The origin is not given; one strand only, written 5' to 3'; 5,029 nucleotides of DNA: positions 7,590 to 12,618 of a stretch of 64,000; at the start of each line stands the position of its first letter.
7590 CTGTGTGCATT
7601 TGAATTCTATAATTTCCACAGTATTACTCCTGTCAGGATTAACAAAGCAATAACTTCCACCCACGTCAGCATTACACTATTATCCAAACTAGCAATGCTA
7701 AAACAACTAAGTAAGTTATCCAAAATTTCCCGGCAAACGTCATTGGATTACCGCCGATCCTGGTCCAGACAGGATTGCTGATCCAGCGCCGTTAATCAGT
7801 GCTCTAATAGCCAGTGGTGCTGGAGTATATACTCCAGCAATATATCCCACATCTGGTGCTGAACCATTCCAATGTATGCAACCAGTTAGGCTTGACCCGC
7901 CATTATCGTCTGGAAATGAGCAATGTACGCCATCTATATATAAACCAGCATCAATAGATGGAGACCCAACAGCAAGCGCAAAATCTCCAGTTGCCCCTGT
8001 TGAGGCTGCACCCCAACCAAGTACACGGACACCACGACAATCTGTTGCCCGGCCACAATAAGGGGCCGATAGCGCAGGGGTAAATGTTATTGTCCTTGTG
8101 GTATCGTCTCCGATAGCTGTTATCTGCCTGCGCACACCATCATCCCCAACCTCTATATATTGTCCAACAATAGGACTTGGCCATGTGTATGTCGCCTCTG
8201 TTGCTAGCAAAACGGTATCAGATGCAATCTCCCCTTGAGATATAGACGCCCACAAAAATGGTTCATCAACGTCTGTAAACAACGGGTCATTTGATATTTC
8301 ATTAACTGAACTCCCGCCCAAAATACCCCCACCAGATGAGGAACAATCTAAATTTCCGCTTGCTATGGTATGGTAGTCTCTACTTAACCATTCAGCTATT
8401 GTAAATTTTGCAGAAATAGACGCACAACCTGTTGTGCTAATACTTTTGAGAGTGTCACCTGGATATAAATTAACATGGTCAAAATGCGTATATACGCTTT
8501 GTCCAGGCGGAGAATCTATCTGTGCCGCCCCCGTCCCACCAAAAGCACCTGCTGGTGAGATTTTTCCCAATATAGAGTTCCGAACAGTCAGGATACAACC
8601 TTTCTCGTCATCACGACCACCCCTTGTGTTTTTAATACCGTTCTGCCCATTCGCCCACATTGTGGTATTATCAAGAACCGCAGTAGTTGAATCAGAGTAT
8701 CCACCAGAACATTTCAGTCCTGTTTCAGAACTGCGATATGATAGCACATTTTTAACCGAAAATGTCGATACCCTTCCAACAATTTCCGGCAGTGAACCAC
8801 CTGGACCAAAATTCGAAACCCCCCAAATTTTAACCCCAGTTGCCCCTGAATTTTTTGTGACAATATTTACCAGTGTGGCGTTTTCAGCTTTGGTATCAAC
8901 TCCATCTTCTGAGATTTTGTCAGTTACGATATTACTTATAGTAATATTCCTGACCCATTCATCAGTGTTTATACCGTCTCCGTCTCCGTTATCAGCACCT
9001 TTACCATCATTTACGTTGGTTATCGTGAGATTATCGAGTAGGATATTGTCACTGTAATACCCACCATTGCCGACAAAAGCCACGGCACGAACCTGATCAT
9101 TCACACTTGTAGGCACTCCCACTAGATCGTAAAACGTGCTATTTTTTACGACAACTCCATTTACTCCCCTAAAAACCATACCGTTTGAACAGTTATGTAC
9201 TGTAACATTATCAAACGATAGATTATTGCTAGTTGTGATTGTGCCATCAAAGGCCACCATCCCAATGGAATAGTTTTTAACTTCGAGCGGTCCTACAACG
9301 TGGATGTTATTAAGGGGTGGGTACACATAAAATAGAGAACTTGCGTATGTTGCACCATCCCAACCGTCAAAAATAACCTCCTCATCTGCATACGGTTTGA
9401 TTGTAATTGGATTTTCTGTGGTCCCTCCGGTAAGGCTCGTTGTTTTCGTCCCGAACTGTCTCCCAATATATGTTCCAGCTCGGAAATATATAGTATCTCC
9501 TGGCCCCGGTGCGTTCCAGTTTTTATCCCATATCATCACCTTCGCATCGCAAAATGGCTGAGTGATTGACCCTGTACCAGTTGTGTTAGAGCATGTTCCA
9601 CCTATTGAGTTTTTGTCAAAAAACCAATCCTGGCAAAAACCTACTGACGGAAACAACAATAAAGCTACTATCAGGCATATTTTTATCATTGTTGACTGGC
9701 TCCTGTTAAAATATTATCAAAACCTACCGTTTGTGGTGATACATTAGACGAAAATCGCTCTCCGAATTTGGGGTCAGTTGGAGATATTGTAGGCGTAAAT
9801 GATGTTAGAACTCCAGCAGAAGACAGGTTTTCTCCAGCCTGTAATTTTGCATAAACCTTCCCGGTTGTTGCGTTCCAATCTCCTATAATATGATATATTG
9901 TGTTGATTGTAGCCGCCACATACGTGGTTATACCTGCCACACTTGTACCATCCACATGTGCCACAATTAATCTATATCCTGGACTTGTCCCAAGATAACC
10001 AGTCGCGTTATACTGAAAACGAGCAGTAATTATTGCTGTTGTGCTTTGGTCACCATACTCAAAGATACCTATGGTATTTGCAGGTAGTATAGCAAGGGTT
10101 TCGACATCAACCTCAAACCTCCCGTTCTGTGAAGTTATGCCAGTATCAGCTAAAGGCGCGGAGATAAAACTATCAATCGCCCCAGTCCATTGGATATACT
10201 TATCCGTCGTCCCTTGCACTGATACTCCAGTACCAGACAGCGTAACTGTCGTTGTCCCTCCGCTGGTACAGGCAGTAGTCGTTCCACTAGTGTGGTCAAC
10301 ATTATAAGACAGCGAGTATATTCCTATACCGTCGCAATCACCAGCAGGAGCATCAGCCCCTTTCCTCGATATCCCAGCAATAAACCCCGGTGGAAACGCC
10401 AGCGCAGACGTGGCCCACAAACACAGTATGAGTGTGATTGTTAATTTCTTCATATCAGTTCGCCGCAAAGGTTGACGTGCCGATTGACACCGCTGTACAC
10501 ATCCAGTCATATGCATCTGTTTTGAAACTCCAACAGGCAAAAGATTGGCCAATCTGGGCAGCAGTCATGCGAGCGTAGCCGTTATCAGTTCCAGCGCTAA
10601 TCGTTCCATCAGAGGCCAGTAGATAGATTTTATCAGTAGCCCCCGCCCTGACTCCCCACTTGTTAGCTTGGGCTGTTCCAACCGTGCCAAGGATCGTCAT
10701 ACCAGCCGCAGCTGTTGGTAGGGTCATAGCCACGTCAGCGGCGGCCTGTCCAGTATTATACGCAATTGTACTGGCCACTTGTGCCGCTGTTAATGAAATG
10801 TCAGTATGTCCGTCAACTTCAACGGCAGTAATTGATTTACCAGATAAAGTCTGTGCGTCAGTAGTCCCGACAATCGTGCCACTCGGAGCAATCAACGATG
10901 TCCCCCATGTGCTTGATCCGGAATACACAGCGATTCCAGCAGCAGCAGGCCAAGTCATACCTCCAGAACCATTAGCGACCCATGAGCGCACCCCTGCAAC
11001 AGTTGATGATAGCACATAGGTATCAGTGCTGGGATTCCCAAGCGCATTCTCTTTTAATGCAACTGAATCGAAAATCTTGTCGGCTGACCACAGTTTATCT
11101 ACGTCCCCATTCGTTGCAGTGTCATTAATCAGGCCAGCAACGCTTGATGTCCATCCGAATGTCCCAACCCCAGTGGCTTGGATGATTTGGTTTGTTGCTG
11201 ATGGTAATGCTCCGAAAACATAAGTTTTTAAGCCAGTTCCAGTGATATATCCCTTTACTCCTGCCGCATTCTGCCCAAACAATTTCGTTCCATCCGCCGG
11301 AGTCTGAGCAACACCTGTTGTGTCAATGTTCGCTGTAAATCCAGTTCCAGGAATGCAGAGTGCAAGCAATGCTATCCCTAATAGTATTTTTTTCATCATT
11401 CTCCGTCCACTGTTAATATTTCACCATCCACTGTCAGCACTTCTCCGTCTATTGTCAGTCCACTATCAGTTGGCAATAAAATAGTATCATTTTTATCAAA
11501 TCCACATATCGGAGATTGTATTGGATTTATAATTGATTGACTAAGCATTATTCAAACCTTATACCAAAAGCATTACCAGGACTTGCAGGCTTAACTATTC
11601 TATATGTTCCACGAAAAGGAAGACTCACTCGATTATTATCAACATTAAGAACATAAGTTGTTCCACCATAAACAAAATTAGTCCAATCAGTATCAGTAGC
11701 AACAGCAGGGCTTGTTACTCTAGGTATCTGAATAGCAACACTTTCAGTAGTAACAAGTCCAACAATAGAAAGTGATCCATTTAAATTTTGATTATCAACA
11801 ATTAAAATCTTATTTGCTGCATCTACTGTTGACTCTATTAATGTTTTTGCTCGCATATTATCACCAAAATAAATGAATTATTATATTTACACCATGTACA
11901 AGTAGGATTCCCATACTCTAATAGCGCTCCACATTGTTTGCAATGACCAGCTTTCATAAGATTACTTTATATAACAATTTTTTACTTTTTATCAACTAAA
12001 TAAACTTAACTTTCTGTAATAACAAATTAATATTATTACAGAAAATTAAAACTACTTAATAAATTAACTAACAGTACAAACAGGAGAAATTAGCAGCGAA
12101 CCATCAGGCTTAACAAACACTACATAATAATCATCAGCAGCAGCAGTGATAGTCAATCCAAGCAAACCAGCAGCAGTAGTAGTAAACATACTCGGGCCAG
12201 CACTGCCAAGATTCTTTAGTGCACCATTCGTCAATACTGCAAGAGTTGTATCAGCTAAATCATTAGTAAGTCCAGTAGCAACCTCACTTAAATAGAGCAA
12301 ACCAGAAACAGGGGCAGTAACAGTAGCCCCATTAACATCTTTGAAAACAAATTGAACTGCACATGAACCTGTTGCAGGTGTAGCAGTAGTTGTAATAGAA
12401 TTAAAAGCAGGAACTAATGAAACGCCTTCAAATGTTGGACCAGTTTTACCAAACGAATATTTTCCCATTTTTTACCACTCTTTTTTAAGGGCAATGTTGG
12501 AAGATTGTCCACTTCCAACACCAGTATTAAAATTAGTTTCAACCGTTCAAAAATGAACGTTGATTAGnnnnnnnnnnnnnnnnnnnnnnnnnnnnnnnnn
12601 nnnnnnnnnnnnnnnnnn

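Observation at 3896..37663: The exact palindrome GTTCA-N4-TGAAC recurs five times, each time in an intergenic gap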

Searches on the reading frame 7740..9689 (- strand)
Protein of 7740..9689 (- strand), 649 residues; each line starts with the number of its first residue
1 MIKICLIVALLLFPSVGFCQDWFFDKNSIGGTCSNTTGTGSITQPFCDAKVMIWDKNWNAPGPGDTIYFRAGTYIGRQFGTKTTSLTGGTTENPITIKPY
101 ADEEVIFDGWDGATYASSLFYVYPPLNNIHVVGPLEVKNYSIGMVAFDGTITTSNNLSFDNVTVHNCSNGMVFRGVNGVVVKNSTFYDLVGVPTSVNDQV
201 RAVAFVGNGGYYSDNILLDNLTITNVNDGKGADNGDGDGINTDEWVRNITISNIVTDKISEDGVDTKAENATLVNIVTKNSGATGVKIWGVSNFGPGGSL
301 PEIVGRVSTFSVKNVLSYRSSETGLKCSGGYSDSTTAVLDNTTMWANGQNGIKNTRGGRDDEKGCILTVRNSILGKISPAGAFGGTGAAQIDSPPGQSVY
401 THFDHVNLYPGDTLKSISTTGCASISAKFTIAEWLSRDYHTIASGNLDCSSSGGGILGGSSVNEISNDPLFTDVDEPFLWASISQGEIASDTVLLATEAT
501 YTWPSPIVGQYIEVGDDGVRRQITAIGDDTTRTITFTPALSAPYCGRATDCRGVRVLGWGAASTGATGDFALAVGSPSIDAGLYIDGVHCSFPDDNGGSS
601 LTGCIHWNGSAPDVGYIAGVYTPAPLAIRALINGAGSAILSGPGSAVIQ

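Call 19: search_protein_families(library=pfam, proteins=[window:7740-9689:-], max_evalue=0.01)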
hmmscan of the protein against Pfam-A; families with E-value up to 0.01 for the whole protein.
window:7740-9689:- (649 aa): 0 families

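Call 75: search_protein_families(library=phrogs, proteins=[window:7740-9689:-], max_evalue=0.001)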
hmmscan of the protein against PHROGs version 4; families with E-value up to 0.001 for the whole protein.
window:7740-9689:- (649 aa): 0 families

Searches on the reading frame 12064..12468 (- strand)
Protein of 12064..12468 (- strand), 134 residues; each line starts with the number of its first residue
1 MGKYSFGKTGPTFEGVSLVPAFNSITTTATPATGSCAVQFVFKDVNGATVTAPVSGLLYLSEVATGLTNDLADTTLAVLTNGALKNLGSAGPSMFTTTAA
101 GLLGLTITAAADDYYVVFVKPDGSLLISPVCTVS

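Call 93: search_protein_families(library=pfam, proteins=[window:12064-12468:-], max_evalue=0.01)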
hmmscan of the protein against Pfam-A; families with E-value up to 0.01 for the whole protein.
window:12064-12468:- (134 aa): 0 families
